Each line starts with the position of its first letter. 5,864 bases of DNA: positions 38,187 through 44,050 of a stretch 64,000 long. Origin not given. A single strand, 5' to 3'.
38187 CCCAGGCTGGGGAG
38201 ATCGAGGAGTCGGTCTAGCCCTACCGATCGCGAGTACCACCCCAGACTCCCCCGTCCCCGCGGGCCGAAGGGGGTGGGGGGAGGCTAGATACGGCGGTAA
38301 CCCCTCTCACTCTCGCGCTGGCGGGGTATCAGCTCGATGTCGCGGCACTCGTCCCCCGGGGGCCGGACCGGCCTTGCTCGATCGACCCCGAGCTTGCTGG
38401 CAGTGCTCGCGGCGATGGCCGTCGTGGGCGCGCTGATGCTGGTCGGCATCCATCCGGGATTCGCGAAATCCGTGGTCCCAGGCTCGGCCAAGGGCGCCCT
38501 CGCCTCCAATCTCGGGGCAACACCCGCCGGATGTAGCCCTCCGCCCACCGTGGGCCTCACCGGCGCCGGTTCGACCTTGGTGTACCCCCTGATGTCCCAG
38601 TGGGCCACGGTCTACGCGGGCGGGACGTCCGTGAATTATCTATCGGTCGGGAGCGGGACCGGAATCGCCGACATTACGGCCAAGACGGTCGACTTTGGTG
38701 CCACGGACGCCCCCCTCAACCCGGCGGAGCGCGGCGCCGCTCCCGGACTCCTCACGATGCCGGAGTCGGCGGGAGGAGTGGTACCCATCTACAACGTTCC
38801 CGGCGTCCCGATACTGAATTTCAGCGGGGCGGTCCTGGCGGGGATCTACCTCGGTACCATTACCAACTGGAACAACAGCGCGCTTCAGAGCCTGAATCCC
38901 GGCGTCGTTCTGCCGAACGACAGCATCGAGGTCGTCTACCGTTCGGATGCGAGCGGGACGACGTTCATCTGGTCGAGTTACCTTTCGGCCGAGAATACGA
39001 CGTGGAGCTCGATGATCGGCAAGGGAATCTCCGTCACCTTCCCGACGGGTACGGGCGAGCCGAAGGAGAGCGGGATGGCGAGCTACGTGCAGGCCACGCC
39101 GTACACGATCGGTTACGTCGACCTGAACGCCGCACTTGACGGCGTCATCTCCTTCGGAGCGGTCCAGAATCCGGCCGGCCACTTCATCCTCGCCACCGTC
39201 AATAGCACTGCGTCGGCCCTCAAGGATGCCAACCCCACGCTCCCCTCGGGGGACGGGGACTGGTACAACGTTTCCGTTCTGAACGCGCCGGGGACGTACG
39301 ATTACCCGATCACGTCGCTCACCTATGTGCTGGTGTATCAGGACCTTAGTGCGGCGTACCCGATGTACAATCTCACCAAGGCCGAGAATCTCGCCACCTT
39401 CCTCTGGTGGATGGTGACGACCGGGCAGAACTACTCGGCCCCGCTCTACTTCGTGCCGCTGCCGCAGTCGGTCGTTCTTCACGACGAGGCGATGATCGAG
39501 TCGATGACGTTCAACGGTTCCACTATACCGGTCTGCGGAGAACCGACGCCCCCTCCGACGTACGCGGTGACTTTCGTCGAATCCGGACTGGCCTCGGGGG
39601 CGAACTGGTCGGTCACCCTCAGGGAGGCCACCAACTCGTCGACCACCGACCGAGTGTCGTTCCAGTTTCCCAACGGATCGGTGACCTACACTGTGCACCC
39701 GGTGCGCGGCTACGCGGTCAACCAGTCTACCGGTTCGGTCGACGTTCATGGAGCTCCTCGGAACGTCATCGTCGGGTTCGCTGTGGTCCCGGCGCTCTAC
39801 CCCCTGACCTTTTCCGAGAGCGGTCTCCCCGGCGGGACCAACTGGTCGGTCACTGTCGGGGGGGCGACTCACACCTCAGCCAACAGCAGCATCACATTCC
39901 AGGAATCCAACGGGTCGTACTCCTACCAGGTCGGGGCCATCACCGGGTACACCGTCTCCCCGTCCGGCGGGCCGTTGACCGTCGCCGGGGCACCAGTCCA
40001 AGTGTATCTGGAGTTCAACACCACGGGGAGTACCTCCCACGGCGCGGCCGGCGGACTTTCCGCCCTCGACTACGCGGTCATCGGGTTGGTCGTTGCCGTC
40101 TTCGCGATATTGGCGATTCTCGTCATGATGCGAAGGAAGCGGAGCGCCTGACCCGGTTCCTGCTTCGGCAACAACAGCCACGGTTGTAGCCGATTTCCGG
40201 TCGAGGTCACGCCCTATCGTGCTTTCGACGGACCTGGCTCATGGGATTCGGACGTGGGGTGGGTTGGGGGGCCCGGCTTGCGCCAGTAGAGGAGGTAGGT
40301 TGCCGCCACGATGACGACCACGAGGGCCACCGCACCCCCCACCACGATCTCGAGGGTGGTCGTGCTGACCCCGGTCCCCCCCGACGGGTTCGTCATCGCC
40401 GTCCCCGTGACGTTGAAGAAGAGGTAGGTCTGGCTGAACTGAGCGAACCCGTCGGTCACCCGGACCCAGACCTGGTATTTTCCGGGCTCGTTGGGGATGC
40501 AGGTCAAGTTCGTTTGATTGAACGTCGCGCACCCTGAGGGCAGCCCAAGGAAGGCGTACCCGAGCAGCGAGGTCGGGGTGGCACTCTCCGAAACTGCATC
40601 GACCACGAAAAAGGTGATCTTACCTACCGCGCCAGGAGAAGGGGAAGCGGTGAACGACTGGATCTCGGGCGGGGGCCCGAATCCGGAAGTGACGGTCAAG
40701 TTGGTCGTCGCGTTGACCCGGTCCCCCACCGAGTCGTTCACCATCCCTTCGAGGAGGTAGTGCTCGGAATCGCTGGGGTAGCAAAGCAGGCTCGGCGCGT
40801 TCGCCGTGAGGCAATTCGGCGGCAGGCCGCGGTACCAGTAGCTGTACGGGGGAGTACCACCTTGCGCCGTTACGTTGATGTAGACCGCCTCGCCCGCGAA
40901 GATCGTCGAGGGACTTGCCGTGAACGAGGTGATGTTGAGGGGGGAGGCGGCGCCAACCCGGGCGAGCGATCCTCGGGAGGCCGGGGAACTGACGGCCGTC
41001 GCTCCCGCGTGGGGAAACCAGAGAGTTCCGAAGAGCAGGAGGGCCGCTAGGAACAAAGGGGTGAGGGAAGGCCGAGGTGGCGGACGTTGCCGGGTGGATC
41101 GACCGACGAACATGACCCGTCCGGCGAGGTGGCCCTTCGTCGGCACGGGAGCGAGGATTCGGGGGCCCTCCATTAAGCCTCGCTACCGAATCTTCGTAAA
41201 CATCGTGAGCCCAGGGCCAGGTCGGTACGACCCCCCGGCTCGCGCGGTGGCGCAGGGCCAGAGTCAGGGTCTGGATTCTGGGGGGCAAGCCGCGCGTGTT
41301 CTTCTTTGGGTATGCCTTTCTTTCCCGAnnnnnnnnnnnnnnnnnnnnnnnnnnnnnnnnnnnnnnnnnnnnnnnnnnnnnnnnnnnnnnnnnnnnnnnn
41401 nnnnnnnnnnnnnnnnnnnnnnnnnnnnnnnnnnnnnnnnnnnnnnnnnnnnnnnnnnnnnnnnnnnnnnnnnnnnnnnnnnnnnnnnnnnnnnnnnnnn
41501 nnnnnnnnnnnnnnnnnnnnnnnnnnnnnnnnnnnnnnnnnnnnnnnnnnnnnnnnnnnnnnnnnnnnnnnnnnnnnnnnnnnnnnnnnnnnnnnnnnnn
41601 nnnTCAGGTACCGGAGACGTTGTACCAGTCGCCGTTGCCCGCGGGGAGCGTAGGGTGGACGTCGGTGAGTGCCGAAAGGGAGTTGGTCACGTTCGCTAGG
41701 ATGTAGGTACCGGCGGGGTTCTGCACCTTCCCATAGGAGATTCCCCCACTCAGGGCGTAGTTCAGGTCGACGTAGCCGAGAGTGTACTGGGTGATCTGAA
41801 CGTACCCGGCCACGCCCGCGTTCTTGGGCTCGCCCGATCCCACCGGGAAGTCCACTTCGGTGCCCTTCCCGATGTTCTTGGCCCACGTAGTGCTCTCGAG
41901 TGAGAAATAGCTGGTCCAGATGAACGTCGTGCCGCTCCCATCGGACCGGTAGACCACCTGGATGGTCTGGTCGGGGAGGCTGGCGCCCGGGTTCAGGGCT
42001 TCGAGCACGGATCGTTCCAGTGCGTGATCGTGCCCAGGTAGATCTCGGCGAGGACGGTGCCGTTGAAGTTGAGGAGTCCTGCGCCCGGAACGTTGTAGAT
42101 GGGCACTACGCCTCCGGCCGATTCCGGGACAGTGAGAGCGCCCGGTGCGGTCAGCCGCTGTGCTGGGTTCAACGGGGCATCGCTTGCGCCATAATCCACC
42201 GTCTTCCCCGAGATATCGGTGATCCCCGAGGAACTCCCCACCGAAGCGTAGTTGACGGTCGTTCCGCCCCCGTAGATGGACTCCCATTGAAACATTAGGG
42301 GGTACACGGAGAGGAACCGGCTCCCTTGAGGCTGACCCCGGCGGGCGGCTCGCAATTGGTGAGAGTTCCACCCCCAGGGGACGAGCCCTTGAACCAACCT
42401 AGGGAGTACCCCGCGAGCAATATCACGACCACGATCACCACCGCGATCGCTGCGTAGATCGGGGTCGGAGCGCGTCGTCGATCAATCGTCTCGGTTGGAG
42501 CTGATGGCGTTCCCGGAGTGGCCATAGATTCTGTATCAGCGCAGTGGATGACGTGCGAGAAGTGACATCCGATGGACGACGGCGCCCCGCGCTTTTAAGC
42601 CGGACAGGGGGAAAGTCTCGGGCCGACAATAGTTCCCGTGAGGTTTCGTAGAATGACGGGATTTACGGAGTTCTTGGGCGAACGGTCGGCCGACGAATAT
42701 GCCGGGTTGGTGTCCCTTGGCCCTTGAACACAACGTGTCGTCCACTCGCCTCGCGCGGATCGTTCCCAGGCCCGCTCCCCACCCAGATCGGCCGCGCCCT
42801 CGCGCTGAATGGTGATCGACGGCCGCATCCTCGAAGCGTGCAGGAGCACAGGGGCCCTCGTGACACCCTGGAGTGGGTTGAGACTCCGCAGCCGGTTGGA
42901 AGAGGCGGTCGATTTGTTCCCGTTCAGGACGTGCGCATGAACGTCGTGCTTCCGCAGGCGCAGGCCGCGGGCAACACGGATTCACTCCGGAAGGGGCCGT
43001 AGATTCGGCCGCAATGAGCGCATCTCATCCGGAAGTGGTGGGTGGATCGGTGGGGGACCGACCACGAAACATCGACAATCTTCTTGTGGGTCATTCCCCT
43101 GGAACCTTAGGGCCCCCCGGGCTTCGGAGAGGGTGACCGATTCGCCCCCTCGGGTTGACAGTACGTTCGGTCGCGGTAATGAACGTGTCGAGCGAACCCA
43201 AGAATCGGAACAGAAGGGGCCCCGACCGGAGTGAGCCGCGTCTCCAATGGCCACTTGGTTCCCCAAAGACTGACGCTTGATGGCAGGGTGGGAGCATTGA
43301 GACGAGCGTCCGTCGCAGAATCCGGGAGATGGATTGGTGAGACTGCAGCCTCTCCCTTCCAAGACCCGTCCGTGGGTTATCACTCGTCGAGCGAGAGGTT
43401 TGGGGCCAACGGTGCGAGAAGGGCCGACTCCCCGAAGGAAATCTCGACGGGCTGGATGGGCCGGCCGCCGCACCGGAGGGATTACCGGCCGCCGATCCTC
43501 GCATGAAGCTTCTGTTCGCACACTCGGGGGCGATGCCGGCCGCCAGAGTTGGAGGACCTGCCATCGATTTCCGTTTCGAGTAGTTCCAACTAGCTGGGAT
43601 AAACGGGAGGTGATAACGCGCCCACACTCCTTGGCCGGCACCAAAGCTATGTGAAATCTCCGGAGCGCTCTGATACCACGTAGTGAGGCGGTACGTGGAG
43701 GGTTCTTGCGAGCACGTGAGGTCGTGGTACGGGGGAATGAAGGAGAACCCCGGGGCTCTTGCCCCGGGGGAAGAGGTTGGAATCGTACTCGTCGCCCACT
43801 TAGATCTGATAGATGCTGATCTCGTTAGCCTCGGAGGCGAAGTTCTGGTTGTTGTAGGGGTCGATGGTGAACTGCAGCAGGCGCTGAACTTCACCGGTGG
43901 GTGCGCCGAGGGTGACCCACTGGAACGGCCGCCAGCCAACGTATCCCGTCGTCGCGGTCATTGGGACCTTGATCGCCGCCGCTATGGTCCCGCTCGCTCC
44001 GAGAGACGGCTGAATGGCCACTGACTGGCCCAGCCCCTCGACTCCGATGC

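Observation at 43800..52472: Non-archaellum type IV pilus-like (bindosome-like) assembly locus whose candidate cargo/pilin is a PstS-type binding protein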

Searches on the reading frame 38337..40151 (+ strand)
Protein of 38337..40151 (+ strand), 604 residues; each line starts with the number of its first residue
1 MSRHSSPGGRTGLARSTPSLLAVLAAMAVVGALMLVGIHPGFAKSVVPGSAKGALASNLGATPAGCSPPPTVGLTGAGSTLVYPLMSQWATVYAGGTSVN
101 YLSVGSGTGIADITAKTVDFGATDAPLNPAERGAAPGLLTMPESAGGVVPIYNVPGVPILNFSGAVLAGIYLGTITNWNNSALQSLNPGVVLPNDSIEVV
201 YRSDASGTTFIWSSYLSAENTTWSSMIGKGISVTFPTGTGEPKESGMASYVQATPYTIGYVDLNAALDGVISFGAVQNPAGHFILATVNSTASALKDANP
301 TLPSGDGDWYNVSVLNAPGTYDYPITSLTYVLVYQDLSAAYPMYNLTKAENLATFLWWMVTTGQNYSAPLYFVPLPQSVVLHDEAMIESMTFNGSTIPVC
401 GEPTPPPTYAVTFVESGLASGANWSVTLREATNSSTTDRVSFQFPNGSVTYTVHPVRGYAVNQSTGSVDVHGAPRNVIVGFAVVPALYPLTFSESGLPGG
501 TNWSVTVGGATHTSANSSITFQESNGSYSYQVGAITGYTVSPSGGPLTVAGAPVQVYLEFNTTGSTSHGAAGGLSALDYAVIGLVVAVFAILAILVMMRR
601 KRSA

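Call 24: search_protein_families(library=pfam, proteins=[window:38337-40151:+], max_evalue=0.001)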
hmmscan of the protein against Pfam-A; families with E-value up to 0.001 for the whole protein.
window:38337-40151:+ (604 aa): 1 family
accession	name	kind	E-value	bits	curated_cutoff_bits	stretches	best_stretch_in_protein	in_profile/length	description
PF12849.12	PBP_like_2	-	5.8e-34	118.5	27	1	71-360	7-264/267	PBP superfamily domain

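Call 32: search_protein_families(library=ncbifam, proteins=[window:38337-40151:+], max_evalue=0.01)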
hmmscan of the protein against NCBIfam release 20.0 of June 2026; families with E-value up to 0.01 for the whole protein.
window:38337-40151:+ (604 aa): 3 families
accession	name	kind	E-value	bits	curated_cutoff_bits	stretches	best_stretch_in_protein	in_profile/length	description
TIGR00975.1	3a0107s03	equivalog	1.9e-85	286.7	205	1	74-389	1-313/315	phosphate ABC transporter substrate-binding protein PstS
NF008171.0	PRK10918.1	equivalog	5e-59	200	339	1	72-382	27-328/346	phosphate ABC transporter substrate-binding protein PstS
TIGR02136.1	ptsS_2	subfamily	8.3e-15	54.7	206.6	1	73-264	40-220/295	phosphate ABC transporter substrate-binding protein PstS family protein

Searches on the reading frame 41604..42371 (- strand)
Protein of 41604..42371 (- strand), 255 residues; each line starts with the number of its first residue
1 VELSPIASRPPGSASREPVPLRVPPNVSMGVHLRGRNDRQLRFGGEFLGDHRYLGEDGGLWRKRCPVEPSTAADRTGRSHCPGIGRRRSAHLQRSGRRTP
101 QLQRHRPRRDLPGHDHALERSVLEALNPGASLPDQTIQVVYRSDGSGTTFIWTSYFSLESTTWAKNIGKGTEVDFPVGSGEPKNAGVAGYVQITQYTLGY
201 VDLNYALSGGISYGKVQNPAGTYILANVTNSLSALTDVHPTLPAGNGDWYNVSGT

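Call 25: search_protein_families(library=pfam, proteins=[window:41604-42371:-], max_evalue=0.001)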
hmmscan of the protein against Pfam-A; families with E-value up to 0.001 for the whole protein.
window:41604-42371:- (255 aa): 1 family
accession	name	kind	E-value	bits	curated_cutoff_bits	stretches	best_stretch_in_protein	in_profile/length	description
PF12849.12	PBP_like_2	-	2.4e-08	34.5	27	1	132-237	128-216/267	PBP superfamily domain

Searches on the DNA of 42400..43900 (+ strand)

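Call 69: search_rna_families(source=window, start=42400, end=43900, threshold=evalue, max_evalue=1)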
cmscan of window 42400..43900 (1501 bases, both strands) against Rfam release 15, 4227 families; matches with E-value up to 1: 0.
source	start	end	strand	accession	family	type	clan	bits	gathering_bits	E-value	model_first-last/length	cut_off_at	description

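Call 70: search_dna_similar(query=window:42535-43799:+, collection=plasmids, mode=distant, max_rows=5)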
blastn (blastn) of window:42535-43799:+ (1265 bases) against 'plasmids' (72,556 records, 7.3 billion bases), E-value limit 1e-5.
No match.
